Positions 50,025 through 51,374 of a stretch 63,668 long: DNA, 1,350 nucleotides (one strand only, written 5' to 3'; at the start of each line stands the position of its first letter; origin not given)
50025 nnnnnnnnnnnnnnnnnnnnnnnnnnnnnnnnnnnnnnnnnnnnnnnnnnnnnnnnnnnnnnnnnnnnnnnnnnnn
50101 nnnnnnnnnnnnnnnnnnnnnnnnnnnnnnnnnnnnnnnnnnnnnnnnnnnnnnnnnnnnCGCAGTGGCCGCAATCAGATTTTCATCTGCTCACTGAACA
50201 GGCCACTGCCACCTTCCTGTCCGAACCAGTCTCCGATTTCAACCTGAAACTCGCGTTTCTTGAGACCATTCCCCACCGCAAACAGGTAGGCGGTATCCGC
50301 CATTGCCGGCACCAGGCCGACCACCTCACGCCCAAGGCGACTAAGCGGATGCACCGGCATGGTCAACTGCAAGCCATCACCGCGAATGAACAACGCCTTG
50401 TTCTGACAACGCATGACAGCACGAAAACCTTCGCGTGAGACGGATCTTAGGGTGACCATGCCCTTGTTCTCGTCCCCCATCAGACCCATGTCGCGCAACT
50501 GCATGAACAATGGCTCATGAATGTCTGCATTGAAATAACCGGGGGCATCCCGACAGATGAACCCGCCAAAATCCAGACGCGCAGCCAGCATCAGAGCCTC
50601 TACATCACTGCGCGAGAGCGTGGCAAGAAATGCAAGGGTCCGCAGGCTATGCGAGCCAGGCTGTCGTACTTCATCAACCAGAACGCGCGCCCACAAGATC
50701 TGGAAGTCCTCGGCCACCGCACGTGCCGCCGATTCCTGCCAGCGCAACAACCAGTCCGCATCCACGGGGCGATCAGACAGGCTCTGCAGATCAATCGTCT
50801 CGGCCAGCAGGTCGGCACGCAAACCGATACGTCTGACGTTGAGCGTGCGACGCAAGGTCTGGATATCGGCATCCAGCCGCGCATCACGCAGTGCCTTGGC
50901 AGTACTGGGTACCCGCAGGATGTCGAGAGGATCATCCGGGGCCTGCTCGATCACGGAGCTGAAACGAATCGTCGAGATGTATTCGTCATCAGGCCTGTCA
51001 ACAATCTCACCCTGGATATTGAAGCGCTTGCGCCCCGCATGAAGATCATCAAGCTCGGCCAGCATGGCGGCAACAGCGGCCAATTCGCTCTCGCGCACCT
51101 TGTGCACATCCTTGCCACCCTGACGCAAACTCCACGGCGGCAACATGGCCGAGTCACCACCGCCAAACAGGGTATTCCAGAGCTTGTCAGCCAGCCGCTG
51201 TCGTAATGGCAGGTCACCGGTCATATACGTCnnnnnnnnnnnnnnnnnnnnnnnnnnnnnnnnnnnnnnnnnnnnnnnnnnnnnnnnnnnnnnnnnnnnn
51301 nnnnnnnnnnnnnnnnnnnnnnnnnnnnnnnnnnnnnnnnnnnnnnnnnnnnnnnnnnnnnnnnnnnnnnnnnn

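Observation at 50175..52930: Three-gene accessory module: cNMP-binding protein, orphan class I HMG-CoA reductase and DUF2806-like protein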

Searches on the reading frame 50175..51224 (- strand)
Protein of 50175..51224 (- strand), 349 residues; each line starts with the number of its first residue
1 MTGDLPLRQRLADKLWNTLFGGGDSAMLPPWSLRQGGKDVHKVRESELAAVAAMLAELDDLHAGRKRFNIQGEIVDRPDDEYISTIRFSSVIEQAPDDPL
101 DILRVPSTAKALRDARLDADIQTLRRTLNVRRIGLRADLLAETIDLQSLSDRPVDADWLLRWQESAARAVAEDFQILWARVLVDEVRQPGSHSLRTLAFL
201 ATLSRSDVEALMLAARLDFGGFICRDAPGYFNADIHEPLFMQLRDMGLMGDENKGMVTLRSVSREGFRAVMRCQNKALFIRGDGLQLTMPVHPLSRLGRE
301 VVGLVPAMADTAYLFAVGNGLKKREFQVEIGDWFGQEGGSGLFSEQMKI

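Call 3: search_protein_families(library=pfam, proteins=[window:50175-51224:-], max_evalue=0.01)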
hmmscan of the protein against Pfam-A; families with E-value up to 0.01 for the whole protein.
window:50175-51224:- (349 aa): 1 family
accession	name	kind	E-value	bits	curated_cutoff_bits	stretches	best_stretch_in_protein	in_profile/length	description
PF10987.13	DUF2806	-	1.6e-14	54.8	24.5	1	145-217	30-101/221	Protein of unknown function (DUF2806)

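Call 4: search_protein_families(library=ncbifam, proteins=[window:50175-51224:-], max_evalue=0.01)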
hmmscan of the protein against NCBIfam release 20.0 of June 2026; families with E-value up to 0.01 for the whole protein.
window:50175-51224:- (349 aa): 1 family
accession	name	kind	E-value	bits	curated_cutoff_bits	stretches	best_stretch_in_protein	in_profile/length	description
TIGR03899.1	TIGR03899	hypoth_equivalog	1.7e-13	50.8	155.65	1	147-215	51-119/250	TIGR03899 family protein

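Call 11: find_homologous_proteins(query=window:50175-51224:-, max_evalue=0.001)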
Query window:50175-51224:- (349 aa): 93 proteins with E <= 0.001 among 8000 candidates.
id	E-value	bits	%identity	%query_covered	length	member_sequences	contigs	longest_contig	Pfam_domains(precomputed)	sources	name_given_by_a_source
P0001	5.1e-214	728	94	100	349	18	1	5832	PF10987.14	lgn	-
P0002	2.2e-198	676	87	100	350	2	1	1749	PF10987.14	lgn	-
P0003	2.5e-197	673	87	100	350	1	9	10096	PF10987.14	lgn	-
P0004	3.0e-191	653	83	100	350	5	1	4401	PF10987.14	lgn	-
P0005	1.9e-190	650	84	100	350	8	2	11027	PF10987.14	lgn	-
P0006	7.8e-190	648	83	100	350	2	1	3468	PF10987.14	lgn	-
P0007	2.1e-189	647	84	100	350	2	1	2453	PF10987.14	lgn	-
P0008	9.7e-186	635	81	100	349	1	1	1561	PF10987.14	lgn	-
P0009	7.2e-185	632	81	100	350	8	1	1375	PF10987.14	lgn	-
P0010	3.0e-184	630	81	100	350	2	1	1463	PF10987.14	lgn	-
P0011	5.9e-181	619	79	100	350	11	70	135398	PF10987.14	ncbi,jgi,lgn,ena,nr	ncbi:MAG: DUF2806 domain-containing protein [Moraxellaceae bacterium]|jgi:hypothetical protein|nr:DU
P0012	1.5e-178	611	78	100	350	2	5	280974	PF10987.14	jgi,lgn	jgi:hypothetical protein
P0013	1.0e-175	602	79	99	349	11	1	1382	PF10987.14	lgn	-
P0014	1.4e-150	519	68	100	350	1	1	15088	PF10987.14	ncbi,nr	ncbi:MAG: DUF2806 domain-containing protein [Moraxellaceae bacterium]|nr:DUF2806 domain-containing p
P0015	1.9e-146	506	65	100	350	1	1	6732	PF10987.14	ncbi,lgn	ncbi:MAG: DUF2806 domain-containing protein [Moraxellaceae bacterium]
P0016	4.2e-140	485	64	100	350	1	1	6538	PF10987.14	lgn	-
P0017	2.3e-137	476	65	98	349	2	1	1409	PF10987.14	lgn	-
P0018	2.5e-137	476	63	100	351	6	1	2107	PF10987.14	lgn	-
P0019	5.1e-135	468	62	98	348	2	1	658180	PF10987.14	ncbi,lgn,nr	ncbi:MAG: DUF2806 domain-containing protein [bacterium]|nr:DUF2806 domain-containing protein [bacter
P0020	5.6e-135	468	61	98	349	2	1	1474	PF10987.14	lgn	-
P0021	5.4e-134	465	61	100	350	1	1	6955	PF10987.14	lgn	-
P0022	7.3e-134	464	63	98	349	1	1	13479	PF10987.14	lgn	-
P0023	7.5e-133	461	62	98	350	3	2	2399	PF10987.14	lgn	-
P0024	7.6e-133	461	63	98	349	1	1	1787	PF10987.14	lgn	-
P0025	4.3e-132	459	61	98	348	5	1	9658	PF10987.14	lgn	-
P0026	8.6e-132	458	63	98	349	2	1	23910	PF10987.14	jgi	jgi:hypothetical protein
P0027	8.7e-132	458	62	98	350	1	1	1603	PF10987.14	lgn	-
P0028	1.8e-131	457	61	99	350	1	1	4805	PF10987.14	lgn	-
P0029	2.3e-131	456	60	100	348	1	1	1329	PF10987.14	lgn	-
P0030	2.5e-131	456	61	100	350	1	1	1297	PF10987.14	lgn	-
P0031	4.5e-131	455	58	100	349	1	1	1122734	PF10987.14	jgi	jgi:hypothetical protein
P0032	5.4e-131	455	60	100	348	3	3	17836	PF10987.14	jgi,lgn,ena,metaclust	metaclust:\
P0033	7.9e-131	454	62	98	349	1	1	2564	PF10987.14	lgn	-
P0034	8.5e-131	454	60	100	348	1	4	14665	PF10987.14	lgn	-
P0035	9.2e-131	454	61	99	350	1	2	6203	PF10987.14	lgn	-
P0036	1.3e-130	454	61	98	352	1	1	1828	PF10987.14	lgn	-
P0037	3.1e-130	452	60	99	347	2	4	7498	PF10987.14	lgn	-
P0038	3.1e-130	452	59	100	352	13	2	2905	PF10987.14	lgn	-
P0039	3.3e-130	452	59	98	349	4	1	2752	PF10987.14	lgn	-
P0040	4.3e-130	452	60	100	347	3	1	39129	PF10987.14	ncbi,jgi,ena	jgi:hypothetical protein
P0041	5.5e-130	452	58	100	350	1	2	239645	PF10987.14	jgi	jgi:hypothetical protein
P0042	1.0e-129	451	58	100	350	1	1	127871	PF10987.14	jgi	jgi:hypothetical protein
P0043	1.2e-129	451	59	98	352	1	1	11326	PF10987.14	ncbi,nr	ncbi:MAG TPA: DUF2806 domain-containing protein [Moraxellaceae bacterium]|nr:DUF2806 domain-containi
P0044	4.5e-129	449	60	98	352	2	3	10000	PF10987.14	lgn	-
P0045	1.1e-128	447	58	98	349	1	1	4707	PF10987.14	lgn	-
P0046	1.2e-128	447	58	100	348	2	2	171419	PF10987.14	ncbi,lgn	-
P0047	1.9e-128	447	59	98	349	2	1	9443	PF10987.14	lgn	-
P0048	1.3e-127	444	60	100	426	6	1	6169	PF10987.14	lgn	-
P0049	1.4e-127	444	60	98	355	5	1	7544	PF10987.14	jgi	jgi:hypothetical protein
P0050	6.5e-127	442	59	100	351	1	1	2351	PF10987.14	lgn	-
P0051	7.3e-127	441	61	98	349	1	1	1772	PF10987.14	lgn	-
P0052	1.6e-126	440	59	100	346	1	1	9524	PF10987.14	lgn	-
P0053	2.1e-126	440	57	100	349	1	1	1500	PF10987.14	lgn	-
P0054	5.2e-126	439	58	98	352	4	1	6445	PF10987.14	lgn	-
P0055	3.9e-125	436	58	100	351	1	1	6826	PF10987.14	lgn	-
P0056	1.2e-123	431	61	93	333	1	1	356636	PF10987.14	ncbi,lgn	ncbi:MAG: DUF2806 domain-containing protein [Pseudomonadota bacterium]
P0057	1.4e-123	431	57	99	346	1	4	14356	PF10987.14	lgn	-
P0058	2.0e-123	430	59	100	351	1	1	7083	PF10987.14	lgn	-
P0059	9.8e-123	428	57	100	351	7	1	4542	PF10987.14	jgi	jgi:hypothetical protein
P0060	1.0e-122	428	58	98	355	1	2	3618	PF10987.14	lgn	-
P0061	1.0e-121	424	57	99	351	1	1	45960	PF10987.14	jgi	jgi:hypothetical protein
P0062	1.4e-121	424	62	93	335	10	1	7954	PF10987.14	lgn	-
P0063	1.8e-121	424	60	95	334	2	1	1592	PF10987.14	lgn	-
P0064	4.2e-121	422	55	100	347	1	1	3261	PF10987.14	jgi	jgi:hypothetical protein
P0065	9.4e-121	421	60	93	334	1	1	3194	PF10987.14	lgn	-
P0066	1.9e-120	420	55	98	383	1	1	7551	PF10987.14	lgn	-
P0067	3.4e-120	419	55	99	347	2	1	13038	PF10987.14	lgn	-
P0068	5.8e-120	419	57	98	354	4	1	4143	PF10987.14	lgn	-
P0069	1.2e-119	418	60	93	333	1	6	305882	PF10987.14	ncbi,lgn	ncbi:MAG: DUF2806 domain-containing protein [Pseudomonadota bacterium]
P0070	1.2e-119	418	55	98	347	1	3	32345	PF10987.14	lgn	-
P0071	1.8e-119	417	57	98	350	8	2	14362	PF10987.14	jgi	jgi:hypothetical protein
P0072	2.3e-119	417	56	99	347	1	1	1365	PF10987.14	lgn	-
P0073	9.9e-119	415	58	93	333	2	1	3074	PF10987.14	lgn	-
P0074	1.2e-118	414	56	100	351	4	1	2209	PF10987.14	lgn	-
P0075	4.6e-118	412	59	93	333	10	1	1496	PF10987.14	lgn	-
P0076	1.3e-117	411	58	98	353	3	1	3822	PF10987.14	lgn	-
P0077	3.1e-117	410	58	98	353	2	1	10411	PF10987.14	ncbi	-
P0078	7.3e-117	408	60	93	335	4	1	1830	PF10987.14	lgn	-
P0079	2.3e-116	407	57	98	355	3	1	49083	PF10987.14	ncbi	ncbi:MAG: DUF2806 domain-containing protein [Moraxellaceae bacterium]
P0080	2.7e-116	407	59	93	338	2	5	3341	PF10987.14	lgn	-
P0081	3.0e-116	406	57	94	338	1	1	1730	PF10987.14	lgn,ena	-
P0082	3.2e-116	406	57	99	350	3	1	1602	PF10987.14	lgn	-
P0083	3.3e-116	406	57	99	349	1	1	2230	PF10987.14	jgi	jgi:hypothetical protein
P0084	2.1e-114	400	57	100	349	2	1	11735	PF10987.14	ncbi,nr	ncbi:MAG: DUF2806 domain-containing protein [Pedobacter sp.]|nr:DUF2806 domain-containing protein [P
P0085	3.2e-114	400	57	95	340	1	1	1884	PF10987.14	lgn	-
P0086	2.9e-112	393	59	91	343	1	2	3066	PF10987.14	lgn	-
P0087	1.3e-111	391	55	98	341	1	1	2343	PF10987.14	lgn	-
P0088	2.2e-109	384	54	97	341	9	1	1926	PF10987.14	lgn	-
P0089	1.1e-107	378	52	94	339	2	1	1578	PF10987.14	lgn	-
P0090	6.7e-107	376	52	98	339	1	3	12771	PF10987.14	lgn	-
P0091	2.1e-102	361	83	56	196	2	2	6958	PF10987.14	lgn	-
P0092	5.3e-97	343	48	98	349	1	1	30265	PF10987.14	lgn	-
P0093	1.3e-20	92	91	16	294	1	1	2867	PF10987.14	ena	-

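Call 12: find_encoding_contigs(protein=P0031, flank=8000, max_places=3)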
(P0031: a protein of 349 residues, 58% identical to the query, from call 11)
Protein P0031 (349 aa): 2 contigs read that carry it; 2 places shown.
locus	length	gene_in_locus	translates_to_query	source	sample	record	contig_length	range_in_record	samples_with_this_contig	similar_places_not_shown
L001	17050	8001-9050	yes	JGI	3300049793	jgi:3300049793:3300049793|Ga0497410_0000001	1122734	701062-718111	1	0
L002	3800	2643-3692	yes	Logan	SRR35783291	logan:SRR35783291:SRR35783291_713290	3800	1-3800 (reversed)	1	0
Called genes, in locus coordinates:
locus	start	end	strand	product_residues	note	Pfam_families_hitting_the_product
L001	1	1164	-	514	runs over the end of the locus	PF01293:PEPCK_ATP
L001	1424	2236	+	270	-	PF02798:GST_N (faint), PF00462:Glutaredoxin (faint), PF13409:GST_N_2, PF13417:GST_N_3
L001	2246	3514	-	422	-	PF01590:GAF, PF13185:GAF_2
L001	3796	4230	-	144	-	PF13994:PgaD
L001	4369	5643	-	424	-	PF13506:Glyco_transf_21, PF00535:Glycos_transf_2, PF03142:Chitin_synth_2 (faint), PF13641:Glyco_tranf_2_3, PF13632:Glyco_trans_2_3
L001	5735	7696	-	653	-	PF01522:Polysacc_deac_1, PF14883:GHL13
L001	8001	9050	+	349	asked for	PF10987:DUF2806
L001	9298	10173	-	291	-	PF00378:ECH_1, PF16113:ECH_2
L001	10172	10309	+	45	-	-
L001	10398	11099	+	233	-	PF02525:Flavodoxin_2, PF03358:FMN_red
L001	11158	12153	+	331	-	PF01636:APH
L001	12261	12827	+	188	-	PF00578:AhpC-TSA, PF08534:Redoxin, PF10417:1-cysPrx_C (weak)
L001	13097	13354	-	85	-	PF13560:HTH_31, PF01381:HTH_3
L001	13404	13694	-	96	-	-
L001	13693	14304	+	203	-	-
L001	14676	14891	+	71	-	-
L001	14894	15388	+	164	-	-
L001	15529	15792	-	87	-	PF00108:Thiolase_N (weak)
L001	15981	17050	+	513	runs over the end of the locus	PF00743:FMO-like, PF01134:GIDA (faint), PF01266:DAO (faint), PF07992:Pyr_redox_2, PF13450:NAD_binding_8, PF13738:Pyr_redox_3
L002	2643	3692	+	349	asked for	PF10987:DUF2806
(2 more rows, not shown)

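Call 13: find_encoding_contigs(protein=P0019, flank=8000, max_places=3)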
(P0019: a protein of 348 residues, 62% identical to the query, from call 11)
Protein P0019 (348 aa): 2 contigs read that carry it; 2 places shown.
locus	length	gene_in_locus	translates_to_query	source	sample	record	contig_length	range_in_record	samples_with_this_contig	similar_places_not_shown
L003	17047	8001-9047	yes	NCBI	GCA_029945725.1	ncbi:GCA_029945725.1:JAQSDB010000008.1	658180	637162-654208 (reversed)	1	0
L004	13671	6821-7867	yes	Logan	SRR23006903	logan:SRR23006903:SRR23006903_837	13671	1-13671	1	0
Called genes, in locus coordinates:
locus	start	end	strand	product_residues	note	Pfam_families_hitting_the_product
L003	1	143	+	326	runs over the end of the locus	PF13495:Phage_int_SAM_4, PF00589:Phage_integrase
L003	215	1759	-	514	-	PF01293:PEPCK_ATP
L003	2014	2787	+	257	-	PF02798:GST_N (faint), PF13409:GST_N_2, PF13417:GST_N_3, PF13409:GST_N_2 (weak)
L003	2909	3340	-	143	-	PF13994:PgaD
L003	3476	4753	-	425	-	PF13506:Glyco_transf_21, PF13641:Glyco_tranf_2_3, PF00535:Glycos_transf_2, PF13632:Glyco_trans_2_3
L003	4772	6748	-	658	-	PF01522:Polysacc_deac_1, PF14883:GHL13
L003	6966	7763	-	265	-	-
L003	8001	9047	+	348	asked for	PF10987:DUF2806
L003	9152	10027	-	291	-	PF00378:ECH_1, PF16113:ECH_2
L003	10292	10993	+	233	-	PF02525:Flavodoxin_2, PF03358:FMN_red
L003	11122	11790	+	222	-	-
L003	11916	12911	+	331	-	PF01636:APH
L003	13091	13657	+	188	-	PF00578:AhpC-TSA, PF08534:Redoxin, PF10417:1-cysPrx_C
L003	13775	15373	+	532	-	PF13192:Thioredoxin_3, PF00890:FAD_binding_2 (faint), PF01134:GIDA (faint), PF01266:DAO (faint), PF07992:Pyr_redox_2, PF12831:FAD_oxidored (faint), PF13738:Pyr_redox_3, PF00070:Pyr_redox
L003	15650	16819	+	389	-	PF00990:GGDEF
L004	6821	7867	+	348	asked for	PF10987:DUF2806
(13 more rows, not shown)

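Call 14: find_encoding_contigs(protein=P0069, flank=8000, max_places=3)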
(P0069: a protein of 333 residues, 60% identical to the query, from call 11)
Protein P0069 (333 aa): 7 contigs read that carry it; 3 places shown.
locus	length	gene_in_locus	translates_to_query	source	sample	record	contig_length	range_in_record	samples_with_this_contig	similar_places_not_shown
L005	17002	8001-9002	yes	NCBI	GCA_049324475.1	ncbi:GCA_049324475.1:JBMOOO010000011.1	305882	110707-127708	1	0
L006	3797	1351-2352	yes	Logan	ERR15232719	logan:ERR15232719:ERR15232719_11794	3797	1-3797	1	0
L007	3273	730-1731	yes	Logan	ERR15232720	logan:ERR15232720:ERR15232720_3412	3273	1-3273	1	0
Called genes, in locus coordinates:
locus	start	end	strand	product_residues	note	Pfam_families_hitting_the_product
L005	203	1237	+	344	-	PF13271:DUF4062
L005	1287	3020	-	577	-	PF00587:tRNA-synt_2b, PF04073:tRNA_edit, PF03129:HGTP_anticodon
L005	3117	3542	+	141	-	PF13622:4HBT_3 (weak), PF03061:4HBT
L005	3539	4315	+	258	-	PF00106:adh_short, PF01370:Epimerase (faint), PF08659:KR, PF13561:adh_short_C2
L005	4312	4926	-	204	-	PF13489:Methyltransf_23, PF01209:Ubie_methyltran, PF13847:Methyltransf_31, PF08241:Methyltransf_11, PF08242:Methyltransf_12, PF13649:Methyltransf_25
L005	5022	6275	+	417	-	PF00990:GGDEF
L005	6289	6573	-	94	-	-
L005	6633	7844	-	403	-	PF02771:Acyl-CoA_dh_N, PF02770:Acyl-CoA_dh_M, PF00441:Acyl-CoA_dh_1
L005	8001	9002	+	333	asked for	PF10987:DUF2806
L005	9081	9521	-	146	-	PF00216:Bac_DNA_binding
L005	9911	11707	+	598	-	PF01336:tRNA_anti-codon, PF00152:tRNA-synt_2, PF02938:GAD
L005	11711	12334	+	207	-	PF00595:PDZ, PF17820:PDZ_6 (weak)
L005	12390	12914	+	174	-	PF02075:RuvC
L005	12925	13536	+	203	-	PF01330:RuvA_N, PF00633:HHH (faint), PF21176:RecR_HhH (faint), PF14520:HHH_5, PF07499:RuvA_C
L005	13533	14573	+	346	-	PF05496:RuvB_N, PF00004:AAA, PF07728:AAA_5 (faint), PF17864:AAA_lid_4, PF05491:WHD_RuvB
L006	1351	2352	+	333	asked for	PF10987:DUF2806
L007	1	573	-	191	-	?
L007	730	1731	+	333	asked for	PF10987:DUF2806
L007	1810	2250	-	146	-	PF00216:Bac_DNA_binding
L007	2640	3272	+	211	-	?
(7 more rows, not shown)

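Call 15: find_encoding_contigs(protein=P0012, flank=10000, max_places=3)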
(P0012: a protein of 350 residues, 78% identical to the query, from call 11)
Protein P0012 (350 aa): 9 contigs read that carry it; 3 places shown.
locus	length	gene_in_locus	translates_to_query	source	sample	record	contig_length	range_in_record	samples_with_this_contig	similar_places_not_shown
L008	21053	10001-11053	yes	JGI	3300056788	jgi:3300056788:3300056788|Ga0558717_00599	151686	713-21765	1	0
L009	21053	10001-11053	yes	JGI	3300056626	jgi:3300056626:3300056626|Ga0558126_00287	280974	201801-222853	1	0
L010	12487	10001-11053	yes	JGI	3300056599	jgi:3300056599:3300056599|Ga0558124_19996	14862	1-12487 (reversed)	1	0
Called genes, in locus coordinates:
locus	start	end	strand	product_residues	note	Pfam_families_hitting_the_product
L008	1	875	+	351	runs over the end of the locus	PF00022:Actin (weak), PF06723:MreB_Mbl, PF00012:HSP70, PF14450:FtsA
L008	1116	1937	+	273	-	PF04085:MreC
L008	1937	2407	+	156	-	PF04093:MreD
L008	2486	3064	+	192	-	PF02545:Maf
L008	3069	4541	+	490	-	PF10150:RNase_E_G, PF20833:RNase_E_G_Thio (weak)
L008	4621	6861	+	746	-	PF13116:YhdP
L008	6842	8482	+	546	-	PF13116:YhdP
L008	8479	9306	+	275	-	PF00795:CN_hydrolase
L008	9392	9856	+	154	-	PF00027:cNMP_binding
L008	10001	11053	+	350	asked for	PF10987:DUF2806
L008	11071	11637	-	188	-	PF04751:DarP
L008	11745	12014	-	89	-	PF00381:PTS-HPr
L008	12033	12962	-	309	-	PF03668:RapZ-like_N, PF22740:PapZ_C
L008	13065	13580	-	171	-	PF02482:Ribosomal_S30AE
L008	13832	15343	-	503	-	PF00309:Sigma54_AID, PF04963:Sigma54_CBD, PF04552:Sigma54_DBD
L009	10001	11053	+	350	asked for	PF10987:DUF2806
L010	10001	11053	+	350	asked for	PF10987:DUF2806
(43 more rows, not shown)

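Call 16: find_encoding_contigs(protein=P0011, flank=10000, max_places=4)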
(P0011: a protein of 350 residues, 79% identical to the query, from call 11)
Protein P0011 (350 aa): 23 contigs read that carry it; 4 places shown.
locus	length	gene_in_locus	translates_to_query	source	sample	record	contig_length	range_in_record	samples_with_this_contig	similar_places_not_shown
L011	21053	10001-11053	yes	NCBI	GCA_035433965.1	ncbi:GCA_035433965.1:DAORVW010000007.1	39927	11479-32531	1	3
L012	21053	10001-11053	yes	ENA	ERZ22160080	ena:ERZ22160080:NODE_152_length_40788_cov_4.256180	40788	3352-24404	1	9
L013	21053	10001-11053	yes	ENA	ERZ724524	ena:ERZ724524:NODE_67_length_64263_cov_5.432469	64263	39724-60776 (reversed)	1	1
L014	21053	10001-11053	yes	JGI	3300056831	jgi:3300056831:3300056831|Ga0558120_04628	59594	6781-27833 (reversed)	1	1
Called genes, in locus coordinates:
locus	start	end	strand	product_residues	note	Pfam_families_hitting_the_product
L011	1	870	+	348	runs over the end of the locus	PF00022:Actin, PF06723:MreB_Mbl, PF00012:HSP70, PF11104:PilM_2 (faint), PF14450:FtsA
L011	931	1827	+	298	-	PF04085:MreC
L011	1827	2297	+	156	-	PF04093:MreD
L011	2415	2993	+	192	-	PF02545:Maf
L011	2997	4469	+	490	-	PF10150:RNase_E_G, PF20833:RNase_E_G_Thio (weak)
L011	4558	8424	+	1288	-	PF13116:YhdP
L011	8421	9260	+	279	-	PF00795:CN_hydrolase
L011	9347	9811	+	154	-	PF00027:cNMP_binding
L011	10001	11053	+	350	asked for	PF10987:DUF2806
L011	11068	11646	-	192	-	PF04751:DarP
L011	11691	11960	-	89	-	PF00381:PTS-HPr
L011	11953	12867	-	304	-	PF03668:RapZ-like_N, PF22740:PapZ_C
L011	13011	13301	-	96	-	PF02482:Ribosomal_S30AE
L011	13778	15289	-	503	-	PF00309:Sigma54_AID, PF04963:Sigma54_CBD, PF04552:Sigma54_DBD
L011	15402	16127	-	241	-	PF00005:ABC_tran, PF12399:BCA_ABC_TP_C (weak)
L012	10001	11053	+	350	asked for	PF10987:DUF2806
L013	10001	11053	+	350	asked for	PF10987:DUF2806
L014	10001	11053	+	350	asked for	PF10987:DUF2806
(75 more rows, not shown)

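Call 17: find_encoding_contigs(protein=P0014, flank=10000, max_places=2)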
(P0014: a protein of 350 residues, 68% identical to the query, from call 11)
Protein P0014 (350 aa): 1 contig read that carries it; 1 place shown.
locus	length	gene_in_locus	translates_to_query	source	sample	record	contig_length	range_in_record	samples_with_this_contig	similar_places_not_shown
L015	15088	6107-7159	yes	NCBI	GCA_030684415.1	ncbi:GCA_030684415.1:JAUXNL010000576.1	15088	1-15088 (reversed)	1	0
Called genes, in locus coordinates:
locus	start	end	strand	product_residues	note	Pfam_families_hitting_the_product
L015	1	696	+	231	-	?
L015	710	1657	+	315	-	-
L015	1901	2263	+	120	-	-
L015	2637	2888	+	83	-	-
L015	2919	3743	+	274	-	PF00795:CN_hydrolase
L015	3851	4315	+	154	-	PF00027:cNMP_binding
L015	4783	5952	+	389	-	PF00368:HMG-CoA_red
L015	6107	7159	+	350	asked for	PF10987:DUF2806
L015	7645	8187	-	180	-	PF04751:DarP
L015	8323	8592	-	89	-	PF00381:PTS-HPr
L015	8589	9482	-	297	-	PF03668:RapZ-like_N, PF22740:PapZ_C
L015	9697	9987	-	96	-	PF02482:Ribosomal_S30AE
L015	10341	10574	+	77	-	-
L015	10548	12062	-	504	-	PF00309:Sigma54_AID, PF04963:Sigma54_CBD, PF04552:Sigma54_DBD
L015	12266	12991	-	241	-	PF00005:ABC_tran, PF12399:BCA_ABC_TP_C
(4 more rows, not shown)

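Call 54: predict_structure(alignment_id=A2)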
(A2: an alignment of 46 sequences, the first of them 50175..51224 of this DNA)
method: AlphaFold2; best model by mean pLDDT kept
length: 349 residues; sequences in the alignment: 46
mean_pLDDT: 84.5   pTM: 0.79
mean pLDDT of the five models: 84.5, 81.6, 80.8, 80.1, 79.5
residues with pLDDT >= 90: 196; 70-90: 101; 50-70: 32; < 50: 20
segments of 3 or more residues with pLDDT < 50: 1-3, 81-96
pLDDT, mean of each block of 10 residues (from residue 1): 69 91 69 85 90 91 86 79 40 48 67 86 92 93 84 95 94 91 94 92 90 92 93 92 92 80 91 91 93 92 88 96 93 67 70
secondary structure, 60 per line:
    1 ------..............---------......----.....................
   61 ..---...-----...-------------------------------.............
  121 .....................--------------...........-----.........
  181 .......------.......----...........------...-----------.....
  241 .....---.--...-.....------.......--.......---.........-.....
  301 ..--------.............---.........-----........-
elements in order: H7-20 H30-35 H40-62 E66-68 E74-76 H108-141 H156-166 H172-187 H194-200 H205-215 E222-224 H236-245 E256-260 E267-273 E276-282 E286-294 H296-302 H311-323 E327-335 E341-348
